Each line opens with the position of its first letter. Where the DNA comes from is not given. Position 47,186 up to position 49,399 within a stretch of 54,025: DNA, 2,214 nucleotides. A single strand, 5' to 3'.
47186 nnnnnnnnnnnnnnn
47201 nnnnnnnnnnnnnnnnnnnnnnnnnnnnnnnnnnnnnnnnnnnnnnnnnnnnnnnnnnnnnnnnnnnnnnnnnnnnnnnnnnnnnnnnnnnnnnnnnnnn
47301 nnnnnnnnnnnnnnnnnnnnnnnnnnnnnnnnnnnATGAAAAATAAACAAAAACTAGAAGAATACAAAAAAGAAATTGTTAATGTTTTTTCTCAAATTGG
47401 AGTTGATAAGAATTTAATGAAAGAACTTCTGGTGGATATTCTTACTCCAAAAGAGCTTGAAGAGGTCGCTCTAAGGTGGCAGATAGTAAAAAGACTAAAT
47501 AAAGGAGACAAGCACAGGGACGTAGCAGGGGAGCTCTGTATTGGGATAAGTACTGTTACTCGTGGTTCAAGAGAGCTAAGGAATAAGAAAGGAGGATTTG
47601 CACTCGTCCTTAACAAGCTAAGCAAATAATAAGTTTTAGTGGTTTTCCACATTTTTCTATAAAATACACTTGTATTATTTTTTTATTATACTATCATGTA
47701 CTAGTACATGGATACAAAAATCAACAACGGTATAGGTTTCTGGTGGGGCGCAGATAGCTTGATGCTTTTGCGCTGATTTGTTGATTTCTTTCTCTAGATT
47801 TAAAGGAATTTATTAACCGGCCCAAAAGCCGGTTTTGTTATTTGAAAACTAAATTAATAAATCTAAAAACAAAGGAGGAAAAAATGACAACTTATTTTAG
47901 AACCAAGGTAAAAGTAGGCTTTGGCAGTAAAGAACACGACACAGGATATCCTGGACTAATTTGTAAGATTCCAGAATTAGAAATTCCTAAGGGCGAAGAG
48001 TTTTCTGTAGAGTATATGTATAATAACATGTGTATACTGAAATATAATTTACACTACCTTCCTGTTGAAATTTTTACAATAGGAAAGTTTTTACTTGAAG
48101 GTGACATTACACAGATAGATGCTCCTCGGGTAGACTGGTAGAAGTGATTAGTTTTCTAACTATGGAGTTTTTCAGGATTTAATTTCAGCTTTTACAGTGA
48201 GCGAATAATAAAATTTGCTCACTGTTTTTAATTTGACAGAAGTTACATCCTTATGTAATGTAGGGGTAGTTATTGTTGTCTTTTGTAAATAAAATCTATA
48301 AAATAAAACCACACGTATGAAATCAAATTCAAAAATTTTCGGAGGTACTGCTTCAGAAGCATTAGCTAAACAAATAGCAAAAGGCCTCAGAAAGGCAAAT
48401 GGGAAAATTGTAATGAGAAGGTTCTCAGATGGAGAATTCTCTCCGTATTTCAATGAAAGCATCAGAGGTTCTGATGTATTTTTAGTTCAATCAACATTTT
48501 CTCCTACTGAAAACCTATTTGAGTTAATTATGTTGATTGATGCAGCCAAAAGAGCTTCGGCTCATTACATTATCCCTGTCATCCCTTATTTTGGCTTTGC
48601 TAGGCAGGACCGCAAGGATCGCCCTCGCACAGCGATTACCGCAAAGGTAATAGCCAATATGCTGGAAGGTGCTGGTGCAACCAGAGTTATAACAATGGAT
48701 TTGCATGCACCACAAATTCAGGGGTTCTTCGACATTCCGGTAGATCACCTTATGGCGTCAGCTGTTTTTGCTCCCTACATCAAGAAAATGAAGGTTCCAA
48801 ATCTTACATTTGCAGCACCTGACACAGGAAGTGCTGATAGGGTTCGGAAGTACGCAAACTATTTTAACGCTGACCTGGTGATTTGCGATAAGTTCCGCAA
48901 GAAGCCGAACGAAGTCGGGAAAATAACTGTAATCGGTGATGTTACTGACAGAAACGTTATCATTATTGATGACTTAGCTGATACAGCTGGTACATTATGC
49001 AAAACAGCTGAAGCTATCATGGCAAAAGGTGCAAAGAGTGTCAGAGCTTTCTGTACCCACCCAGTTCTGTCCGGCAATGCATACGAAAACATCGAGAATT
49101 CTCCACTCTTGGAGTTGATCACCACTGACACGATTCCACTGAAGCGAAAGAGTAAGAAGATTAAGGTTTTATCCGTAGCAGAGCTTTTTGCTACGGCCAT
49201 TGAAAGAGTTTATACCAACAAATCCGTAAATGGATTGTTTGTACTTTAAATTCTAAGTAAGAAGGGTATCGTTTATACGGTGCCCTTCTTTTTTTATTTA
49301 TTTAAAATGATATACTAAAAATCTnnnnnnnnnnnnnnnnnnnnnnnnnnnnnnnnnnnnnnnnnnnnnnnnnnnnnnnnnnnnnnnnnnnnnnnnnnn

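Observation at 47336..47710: TrpR-family gene coupled to trpS, followed by a trp-operator-like perfect palindrome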

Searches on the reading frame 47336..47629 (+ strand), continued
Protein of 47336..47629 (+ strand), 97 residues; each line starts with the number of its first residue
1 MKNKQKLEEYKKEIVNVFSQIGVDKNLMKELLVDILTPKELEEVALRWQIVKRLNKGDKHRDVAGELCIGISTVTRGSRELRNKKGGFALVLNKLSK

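Call 75: search_protein_families(library=ncbifam, proteins=[L025:4383-5834:+, L021:3273-4079:+, L034:702-1985:+, L024:4163-5206:+, L021:4088-4705:+, L002:3612-4514:+, L002:4553-5707:+, L017:4105-4410:+], max_evalue=0.01)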
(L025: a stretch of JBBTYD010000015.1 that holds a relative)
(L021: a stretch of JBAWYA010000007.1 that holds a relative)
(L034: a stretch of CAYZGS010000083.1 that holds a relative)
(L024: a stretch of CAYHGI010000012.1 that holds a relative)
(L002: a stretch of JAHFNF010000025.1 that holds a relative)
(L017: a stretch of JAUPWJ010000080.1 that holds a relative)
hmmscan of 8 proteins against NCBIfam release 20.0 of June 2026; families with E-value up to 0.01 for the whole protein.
L025:4383-5834:+ (483 aa): 0 families

L021:3273-4079:+ (268 aa): 0 families

L034:702-1985:+ (427 aa): 0 families

L024:4163-5206:+ (347 aa): 0 families

L021:4088-4705:+ (205 aa): 0 families

L002:3612-4514:+ (300 aa): 0 families

L002:4553-5707:+ (384 aa): 13 families
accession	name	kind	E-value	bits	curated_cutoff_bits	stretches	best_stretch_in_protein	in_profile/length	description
NF008425.0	PRK11259.1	equivalog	1.7e-95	320.1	257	1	2-384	3-371/377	N-methyl-L-tryptophan oxidase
TIGR01377.1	soxA_mon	subfamily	3.8e-62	210.2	479.65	1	4-384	1-371/381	amino oxidase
TIGR03364.1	HpnW_proposed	hypoth_equivalog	3.4e-07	29.7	285.1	1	5-209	2-195/365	TIGR03364 family FAD-dependent oxidoreductase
NF006448.0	PRK08773.1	equivalog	2.4e-05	23.2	614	1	3-89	6-91/393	UbiH/UbiF family hydroxylase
TIGR02352.1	thiamin_ThiO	equivalog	3e-05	23.3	250.8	1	7-217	2-213/351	glycine oxidase ThiO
TIGR02032.1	GG-red-SF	subfamily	0.00014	21.6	158.8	1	4-34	1-31/297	geranylgeranyl reductase family protein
TIGR03197.1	MnmC_Cterm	equivalog_domain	0.00018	20.7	174.2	1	5-220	1-212/400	FAD-dependent 5-carboxymethylaminomethyl-2-thiouridine(34) oxidoreductase MnmC1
NF005951.1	PRK08020.1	equivalog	0.0002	20.3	590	1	3-73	2-72/388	3-demethoxyubiquinol 3-hydroxylase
NF041080.1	DGGGPL_reductase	equivalog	0.00023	20.2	580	1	3-47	1-45/447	digeranylgeranylglycerophospholipid reductase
NF005788.0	PRK07608.1-3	equivalog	0.001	17.9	478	1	2-66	1-65/388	UbiH/UbiF family hydroxylase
TIGR01984.1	UbiH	equivalog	0.0017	17.3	392.2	1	5-69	1-64/382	2-octaprenyl-6-methoxyphenyl hydroxylase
NF002480.1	PRK01747.1-1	equivalog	0.0022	16.5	540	1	5-218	250-459/645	bifunctional tRNA (5-methylaminomethyl-2-thiouridine)(34)-methyltransferase MnmC2/FAD-dependent 5-carboxymethylaminomethyl-2-thiouridine(34)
NF004356.0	PRK05732.1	equivalog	0.0059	15.5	384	0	2-69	2-71/395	2-octaprenyl-6-methoxyphenyl hydroxylase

L017:4105-4410:+ (101 aa): 0 families

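Call 78: predict_structure(alignment_id=A1)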
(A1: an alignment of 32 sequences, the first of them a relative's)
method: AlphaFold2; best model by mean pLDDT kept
length: 97 residues; sequences in the alignment: 32
mean_pLDDT: 91.3   pTM: 0.73
mean pLDDT of the five models: 91.3, 91.2, 86.8, 78.5, 73.9
residues with pLDDT >= 90: 74; 70-90: 22; 50-70: 1; < 50: 0
segments of 3 or more residues with pLDDT < 50: none
pLDDT, mean of each block of 10 residues (from residue 1): 87 93 92 94 93 94 95 89 88 87
secondary structure, 60 per line:
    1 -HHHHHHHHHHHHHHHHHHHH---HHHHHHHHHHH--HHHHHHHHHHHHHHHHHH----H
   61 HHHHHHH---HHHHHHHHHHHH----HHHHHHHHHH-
elements in order: H2-21 H25-35 H38-55 H60-67 H71-82 H87-96

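Call 81: fold_search(model_id=the predicted structure, library=pdb)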
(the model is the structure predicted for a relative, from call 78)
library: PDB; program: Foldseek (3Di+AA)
matches with E <= 10: 644; with E <= 0.001: 0
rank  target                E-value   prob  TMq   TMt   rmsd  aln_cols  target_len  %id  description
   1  1tro_G                1.8e-03  1.00  0.76  0.74   2.8        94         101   29  CRYSTAL STRUCTURE OF TRP REPRESSOR OPERATOR COMPLEX AT ATOMIC RESOLUTION (released 1994-01-31)
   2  1trr_A                1.9e-03  1.00  0.75  0.71   2.7        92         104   30  TANDEM BINDING IN CRYSTALS OF A TRP REPRESSOR/OPERATOR HALF-SITE COMPLEX (released 1993-10-21)
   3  6fal_A                1.9e-03  1.00  0.74  0.74   3.1        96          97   28  Tryptophan Repressor TrpR from E.coli with 3-Indolepropionic acid as ligand (released 2019-01-30)
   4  6f7g_C                2.1e-03  1.00  0.74  0.73   3.0        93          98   30  Tryptophan Repressor TrpR from E.coli with 5-Methyltryptamine (released 2018-12-19)
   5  1zt9_A                2.5e-03  1.00  0.68  0.65   2.6        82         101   32  E. coli trp repressor, tetragonal crystal form (released 2006-05-09)
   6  6f9k                  2.5e-03  1.00  0.69  0.63   2.4        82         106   32  Tryptophan Repressor TrpR from E.coli with 5-methyl-L-tryptophan as ligand (released 2019-01-30)
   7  6f7f_A                2.7e-03  1.00  0.71  0.68   3.1        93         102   29  Tryptophan Repressor TrpR from E.coli with 3-Indolepropionic acid (released 2019-03-27)
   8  6f7g_A                2.9e-03  1.00  0.72  0.69   3.0        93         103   29  Tryptophan Repressor TrpR from E.coli with 5-Methyltryptamine (released 2018-12-19)
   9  6ejz_B                3.7e-03  1.00  0.68  0.65   2.5        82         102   33  Tryptophan Repressor TrpR from E.coli variant S88Y with Indole-3-acetic acid as ligand (released 2019-02-06)
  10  1jhg                  4.0e-03  1.00  0.68  0.66   2.5        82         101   32  TRP REPRESSOR MUTANT V58I (released 1997-03-12)
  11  1tro_E                4.5e-03  1.00  0.63  0.63   2.5        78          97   35  CRYSTAL STRUCTURE OF TRP REPRESSOR OPERATOR COMPLEX AT ATOMIC RESOLUTION (released 1994-01-31)
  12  1tro_A                4.8e-03  1.00  0.69  0.65   2.5        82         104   32  CRYSTAL STRUCTURE OF TRP REPRESSOR OPERATOR COMPLEX AT ATOMIC RESOLUTION (released 1994-01-31)
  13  2oz9                  5.5e-03  1.00  0.65  0.62   2.7        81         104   32  E. coli TRP holorepressor, orthorhombic crystal form (released 2007-03-06)
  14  6ejz_A                5.5e-03  1.00  0.73  0.69   3.0        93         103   30  Tryptophan Repressor TrpR from E.coli variant S88Y with Indole-3-acetic acid as ligand (released 2019-02-06)
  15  1tro_C                6.3e-03  1.00  0.76  0.74   2.7        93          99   29  CRYSTAL STRUCTURE OF TRP REPRESSOR OPERATOR COMPLEX AT ATOMIC RESOLUTION (released 1994-01-31)
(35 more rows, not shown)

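Call 86: search_protein_families(library=pfam, proteins=[L018:4109-5608:+], max_evalue=0.00001)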
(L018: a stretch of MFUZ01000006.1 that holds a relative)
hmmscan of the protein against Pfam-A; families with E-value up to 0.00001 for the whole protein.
L018:4109-5608:+ (499 aa): 2 families
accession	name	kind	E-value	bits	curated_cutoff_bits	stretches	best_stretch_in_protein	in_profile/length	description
PF00425.24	Chorismate_bind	-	7.4e-86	288.3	27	1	233-485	4-257/257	chorismate binding enzyme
PF04715.19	Anth_synt_I_N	-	4.5e-36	124.6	23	1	34-176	1-140/140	Anthranilate synthase component I, N terminal region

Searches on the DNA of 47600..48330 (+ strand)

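Call 7: search_rna_families(source=window, start=47600, end=48330, threshold=evalue, max_evalue=10, show_alignments=3)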
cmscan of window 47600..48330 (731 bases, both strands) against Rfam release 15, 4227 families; matches with E-value up to 10: 13.
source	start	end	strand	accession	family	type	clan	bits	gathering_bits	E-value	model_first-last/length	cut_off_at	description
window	48132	48229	+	RF02434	SpF39_sRNA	Gene; sRNA;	-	25.6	60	0.72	1-109/109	no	Streptococcus sRNA SpF39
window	47970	48065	-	RF00356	snoR32_R81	Gene; snRNA; snoRNA; CD-box;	-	20.2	45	6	1-98/98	no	Small nucleolar RNA R32/R81/Z41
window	47776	47842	+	RF02064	STnc370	Gene; sRNA;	-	19.7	54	9.1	1-71/71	no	Enterobacterial sRNA STnc370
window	48023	48092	+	RF01470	rli38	Gene; sRNA;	-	18.6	49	7.1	1-150/150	no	Listeria sRNA rli38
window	47763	47830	+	RF03303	mir-973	Gene; miRNA;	-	18.4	63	1.5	1-84/84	no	mir-973 microRNA precursor family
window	47807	47872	+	RF02900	AaHKsRNA82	Gene; sRNA;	-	18.1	51.4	7.4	1-81/81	no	Aggregatibacter sRNA 82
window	47809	47847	-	RF01359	CRISPR-DR46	Gene; CRISPR;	-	17.9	50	7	1-38/38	no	CRISPR RNA direct repeat element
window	48181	48256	-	RF00281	SNORD47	Gene; snRNA; snoRNA; CD-box;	-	17.3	50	2.8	1-77/77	no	Small nucleolar RNA SNORD47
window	47712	47886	-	RF01859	Phe_leader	Cis-reg; leader;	-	16.4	55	6.8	1-125/125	no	Phenylalanine leader peptide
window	48029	48106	+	RF00535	snoMe28S-Am982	Gene; snRNA; snoRNA; CD-box;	CL00054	16.4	49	8.3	1-80/80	no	Small nucleolar RNA Me28S-Am982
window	48171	48238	+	RF01561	DdR11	Gene; snRNA; snoRNA; CD-box;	-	16.3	65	2.1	1-76/76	no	Dictyostelium snoRNA DdR11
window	47665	47732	-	RF04052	mir-466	Gene; miRNA;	-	15.7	85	6.8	1-80/80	no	mir-466 microRNA precursor family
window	47656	47721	-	RF02350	psRNA6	Gene; sRNA;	-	10.3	60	2.6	1-333/333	no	Nitrosomonas sRNA psRNA6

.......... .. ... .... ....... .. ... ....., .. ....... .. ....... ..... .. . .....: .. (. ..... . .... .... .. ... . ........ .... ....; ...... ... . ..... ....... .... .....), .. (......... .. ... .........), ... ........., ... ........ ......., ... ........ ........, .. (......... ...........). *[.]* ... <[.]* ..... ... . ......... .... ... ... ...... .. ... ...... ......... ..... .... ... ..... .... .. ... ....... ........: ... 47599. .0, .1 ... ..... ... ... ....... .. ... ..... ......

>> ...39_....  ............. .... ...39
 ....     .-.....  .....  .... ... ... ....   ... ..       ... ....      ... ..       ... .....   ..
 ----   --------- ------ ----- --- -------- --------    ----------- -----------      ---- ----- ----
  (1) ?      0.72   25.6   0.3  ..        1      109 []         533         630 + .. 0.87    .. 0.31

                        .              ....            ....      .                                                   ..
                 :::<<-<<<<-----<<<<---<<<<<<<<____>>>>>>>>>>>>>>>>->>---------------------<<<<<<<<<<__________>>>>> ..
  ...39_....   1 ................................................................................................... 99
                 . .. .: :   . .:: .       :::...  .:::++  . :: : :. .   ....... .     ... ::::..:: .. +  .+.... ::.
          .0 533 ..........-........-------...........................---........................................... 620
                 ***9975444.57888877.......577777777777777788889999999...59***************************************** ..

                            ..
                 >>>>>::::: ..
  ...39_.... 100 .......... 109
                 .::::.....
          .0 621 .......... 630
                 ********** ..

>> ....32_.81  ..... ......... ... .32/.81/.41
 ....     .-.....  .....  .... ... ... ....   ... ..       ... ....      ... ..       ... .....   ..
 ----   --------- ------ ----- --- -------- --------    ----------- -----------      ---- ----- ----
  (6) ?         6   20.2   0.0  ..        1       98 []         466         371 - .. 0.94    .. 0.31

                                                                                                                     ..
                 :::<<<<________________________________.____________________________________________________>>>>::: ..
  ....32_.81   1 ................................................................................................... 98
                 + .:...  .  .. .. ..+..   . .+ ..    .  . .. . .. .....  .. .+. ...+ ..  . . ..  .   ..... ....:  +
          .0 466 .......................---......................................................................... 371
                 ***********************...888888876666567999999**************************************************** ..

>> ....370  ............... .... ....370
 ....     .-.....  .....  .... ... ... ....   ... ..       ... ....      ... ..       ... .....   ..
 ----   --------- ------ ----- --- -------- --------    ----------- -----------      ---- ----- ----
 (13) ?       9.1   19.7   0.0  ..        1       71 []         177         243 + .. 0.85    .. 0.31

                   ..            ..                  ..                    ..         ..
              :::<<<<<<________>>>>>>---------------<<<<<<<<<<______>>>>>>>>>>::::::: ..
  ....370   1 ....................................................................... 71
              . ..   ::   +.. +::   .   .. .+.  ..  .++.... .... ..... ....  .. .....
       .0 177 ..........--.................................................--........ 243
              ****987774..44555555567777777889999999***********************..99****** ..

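Call 59: build_rna_model(alignment_id=A2, structure=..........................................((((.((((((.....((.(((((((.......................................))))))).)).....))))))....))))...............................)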
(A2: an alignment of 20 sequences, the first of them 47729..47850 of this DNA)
Model R1 built from alignment A2 (20 sequences, 167 columns); structure: as given.
model positions 126; base pairs 19; branch points 0; effective number of sequences 3.68; information 0.59 bits per position. Calibrated on 0.2 Mb of random sequence (short: E-values are rough).
structure used (alignment columns):
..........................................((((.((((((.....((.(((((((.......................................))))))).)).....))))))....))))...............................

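Call 60: search_with_rna_model(model_id=R1, source=window, max_evalue=1)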
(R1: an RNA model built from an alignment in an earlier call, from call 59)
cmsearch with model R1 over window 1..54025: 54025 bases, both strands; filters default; matches with E-value up to 1: 2.
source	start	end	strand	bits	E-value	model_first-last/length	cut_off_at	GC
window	47729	47848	+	83.8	2.3e-14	1-126/126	no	0.39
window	47760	47829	-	21.6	0.029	34-109/126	no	0.36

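Call 62: search_with_rna_model(model_id=R1, sources=[L044, L054, L055, L057, L058, L059, L060, L065, L066, L072, L074, L075, L077, L084, L085, L088, L089, L094, L095, L096, L098, L100, L102, L104, L105, L109, L113, L118, L124, L125, L130, L131, L133, L134, L137, L138, L144, L006, L010, L015, L022, L029, L031, L032, L036, L146, L049, L071, L042, L045], max_evalue=0.01)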
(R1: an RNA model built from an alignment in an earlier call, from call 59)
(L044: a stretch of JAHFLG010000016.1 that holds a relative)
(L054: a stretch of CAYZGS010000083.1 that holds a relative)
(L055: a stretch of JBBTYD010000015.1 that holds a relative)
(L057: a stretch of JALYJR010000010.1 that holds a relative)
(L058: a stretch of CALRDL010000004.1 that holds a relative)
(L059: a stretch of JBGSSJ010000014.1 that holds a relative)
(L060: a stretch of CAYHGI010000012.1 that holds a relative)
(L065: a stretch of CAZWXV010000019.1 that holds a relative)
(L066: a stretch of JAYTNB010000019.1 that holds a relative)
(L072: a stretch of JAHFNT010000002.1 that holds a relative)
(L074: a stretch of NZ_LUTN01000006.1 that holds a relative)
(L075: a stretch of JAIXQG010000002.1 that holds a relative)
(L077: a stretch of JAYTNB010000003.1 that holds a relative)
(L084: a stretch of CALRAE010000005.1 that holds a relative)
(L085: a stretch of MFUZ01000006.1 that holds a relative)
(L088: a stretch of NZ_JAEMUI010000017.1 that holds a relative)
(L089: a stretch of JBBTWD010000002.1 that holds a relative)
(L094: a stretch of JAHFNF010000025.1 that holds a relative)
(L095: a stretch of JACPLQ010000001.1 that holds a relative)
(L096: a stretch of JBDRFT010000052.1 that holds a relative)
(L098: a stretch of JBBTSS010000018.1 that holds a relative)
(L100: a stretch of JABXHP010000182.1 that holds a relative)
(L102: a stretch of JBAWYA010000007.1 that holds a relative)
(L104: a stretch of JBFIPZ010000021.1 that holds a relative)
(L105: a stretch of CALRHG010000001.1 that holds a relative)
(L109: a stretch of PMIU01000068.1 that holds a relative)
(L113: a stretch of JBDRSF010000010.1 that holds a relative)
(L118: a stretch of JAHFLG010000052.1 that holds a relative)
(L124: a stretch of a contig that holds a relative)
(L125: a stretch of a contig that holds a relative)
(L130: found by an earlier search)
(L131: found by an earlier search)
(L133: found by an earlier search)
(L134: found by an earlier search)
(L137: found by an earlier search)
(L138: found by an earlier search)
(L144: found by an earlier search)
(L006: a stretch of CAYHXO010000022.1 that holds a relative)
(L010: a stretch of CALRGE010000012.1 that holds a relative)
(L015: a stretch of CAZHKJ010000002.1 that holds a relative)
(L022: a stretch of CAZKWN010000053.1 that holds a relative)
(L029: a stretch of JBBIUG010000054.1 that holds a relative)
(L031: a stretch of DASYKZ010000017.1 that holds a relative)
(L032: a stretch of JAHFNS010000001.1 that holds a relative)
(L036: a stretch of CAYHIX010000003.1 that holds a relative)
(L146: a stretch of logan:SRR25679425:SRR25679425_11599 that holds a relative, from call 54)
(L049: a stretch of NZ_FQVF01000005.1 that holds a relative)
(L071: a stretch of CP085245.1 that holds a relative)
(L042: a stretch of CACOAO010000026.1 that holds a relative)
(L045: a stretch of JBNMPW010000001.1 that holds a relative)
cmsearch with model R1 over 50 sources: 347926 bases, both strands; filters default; matches with E-value up to 0.01: 23.
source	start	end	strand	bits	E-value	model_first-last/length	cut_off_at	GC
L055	2041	2167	-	123.8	2.6e-21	1-126/126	no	0.34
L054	2614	2740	-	123.1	3.5e-21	1-126/126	no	0.35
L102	2697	2821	-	120.9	9.4e-21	1-126/126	no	0.42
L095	181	307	+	120.7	1e-20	1-126/126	no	0.36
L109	1752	1878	+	115.6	1e-19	1-126/126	no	0.33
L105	1876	1998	+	114.8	1.4e-19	1-126/126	no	0.35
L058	6849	6971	-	114.2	1.9e-19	1-126/126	no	0.42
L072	6900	7028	-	112.4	4.2e-19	1-126/126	no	0.4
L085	2884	3017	+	107.2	4.3e-18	1-126/126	no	0.4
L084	7851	7982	+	104.7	1.3e-17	1-126/126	no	0.35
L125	3615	3738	-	104.3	1.5e-17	1-126/126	no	0.38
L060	585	733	+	91.6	4.6e-15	1-126/126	no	0.41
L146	2845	2965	+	81.6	4.1e-13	1-126/126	no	0.39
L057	841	967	+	61.6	3.1e-09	1-126/126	no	0.39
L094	3675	3793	+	58.2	1.4e-08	1-126/126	no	0.43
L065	6729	6832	+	42.5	1.6e-05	1-103/126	3'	0.43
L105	1901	1977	-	38.2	0.00011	34-113/126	no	0.31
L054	2635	2717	+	37.9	0.00013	34-115/126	no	0.3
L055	2062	2144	+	37.9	0.00013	34-115/126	no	0.3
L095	193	322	-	36.1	0.00028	1-126/126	no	0.35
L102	2718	2798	+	35.5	0.00037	34-115/126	no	0.41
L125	3637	3707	+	32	0.0018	35-104/126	no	0.32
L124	11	116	+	29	0.0068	22-126/126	no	0.36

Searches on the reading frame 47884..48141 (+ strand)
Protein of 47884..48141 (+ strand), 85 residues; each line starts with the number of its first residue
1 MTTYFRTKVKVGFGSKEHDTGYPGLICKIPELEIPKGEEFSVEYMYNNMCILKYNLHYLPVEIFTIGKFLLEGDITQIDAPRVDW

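Call 6: search_protein_families(library=pfam, proteins=[window:47884-48141:+], max_evalue=0.01)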
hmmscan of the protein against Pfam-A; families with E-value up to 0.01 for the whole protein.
window:47884-48141:+ (85 aa): 0 families

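Call 24: search_protein_families(library=ncbifam, proteins=[window:47884-48141:+], max_evalue=0.01)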
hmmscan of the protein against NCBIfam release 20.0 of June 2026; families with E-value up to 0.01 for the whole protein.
window:47884-48141:+ (85 aa): 0 families

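Call 41: find_homologous_proteins(query=window:47884-48141:+, max_evalue=0.001)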
Query window:47884-48141:+ (85 aa): 2 proteins with E <= 0.001 among 2 candidates.
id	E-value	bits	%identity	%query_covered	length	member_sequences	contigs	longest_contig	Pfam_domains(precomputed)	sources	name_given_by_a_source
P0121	1.3e-52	194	100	100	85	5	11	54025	-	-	-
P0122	9.5e-37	143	73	100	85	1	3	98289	-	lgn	-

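Call 54: find_encoding_contigs(protein=P0122, flank=3000, max_places=2)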
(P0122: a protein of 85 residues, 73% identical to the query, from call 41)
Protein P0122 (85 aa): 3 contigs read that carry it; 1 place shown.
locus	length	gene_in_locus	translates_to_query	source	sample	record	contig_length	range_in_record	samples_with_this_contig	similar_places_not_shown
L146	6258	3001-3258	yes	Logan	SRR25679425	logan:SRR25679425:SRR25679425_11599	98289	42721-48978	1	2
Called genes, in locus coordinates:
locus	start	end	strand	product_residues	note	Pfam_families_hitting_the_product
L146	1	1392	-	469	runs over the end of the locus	PF00772:DnaB, PF03796:DnaB_C, PF13481:AAA_25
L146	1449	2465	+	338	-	PF00579:tRNA-synt_1b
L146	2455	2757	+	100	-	PF01371:Trp_repressor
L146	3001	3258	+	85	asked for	-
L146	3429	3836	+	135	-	-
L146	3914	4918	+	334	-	PF13793:Pribosyltran_N, PF00156:Pribosyltran, PF14572:Pribosyl_synth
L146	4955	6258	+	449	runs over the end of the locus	PF01336:tRNA_anti-codon, PF00152:tRNA-synt_2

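Call 61: predict_structure(alignment_id=A3)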
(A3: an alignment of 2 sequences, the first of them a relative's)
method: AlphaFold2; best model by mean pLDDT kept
length: 85 residues; sequences in the alignment: 2
mean_pLDDT: 52.2   pTM: 0.45
mean pLDDT of the five models: 52.2, 41.8, 41.1, 40.6, 35.8
residues with pLDDT >= 90: 0; 70-90: 7; 50-70: 39; < 50: 39
segments of 3 or more residues with pLDDT < 50: 14-30, 46-49, 55-70
pLDDT, mean of each block of 10 residues (from residue 1): 64 48 40 66 52 45 39 61 56
secondary structure, 60 per line:
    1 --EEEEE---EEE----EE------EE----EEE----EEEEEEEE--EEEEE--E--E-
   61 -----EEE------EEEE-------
elements in order: E3-7 E11-13 E32-34 E39-46 E49-53 E66-68 E75-78

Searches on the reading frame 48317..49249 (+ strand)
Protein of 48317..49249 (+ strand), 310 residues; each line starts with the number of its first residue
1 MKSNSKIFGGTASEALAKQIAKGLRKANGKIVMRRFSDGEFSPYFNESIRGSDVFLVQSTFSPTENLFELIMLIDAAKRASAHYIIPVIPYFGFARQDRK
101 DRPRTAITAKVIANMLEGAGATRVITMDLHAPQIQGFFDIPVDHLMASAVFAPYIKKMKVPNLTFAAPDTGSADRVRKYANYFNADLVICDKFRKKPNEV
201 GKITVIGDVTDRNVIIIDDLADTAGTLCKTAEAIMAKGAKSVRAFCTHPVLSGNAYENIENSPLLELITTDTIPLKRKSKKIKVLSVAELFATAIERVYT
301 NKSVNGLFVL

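Call 6: search_protein_families(library=pfam, proteins=[window:48317-49249:+], max_evalue=0.01)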
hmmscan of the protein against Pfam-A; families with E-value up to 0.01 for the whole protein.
window:48317-49249:+ (310 aa): 3 families
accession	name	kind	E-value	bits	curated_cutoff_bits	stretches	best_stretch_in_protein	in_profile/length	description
PF13793.12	Pribosyltran_N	-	4.9e-41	139.7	25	1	6-120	2-117/117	N-terminal domain of ribose phosphate pyrophosphokinase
PF14572.12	Pribosyl_synth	-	2e-22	80.5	27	1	197-308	69-183/184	Phosphoribosyl synthetase-associated domain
PF00156.33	Pribosyltran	-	3.9e-13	49.5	26.3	1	162-248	30-124/158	Phosphoribosyl transferase domain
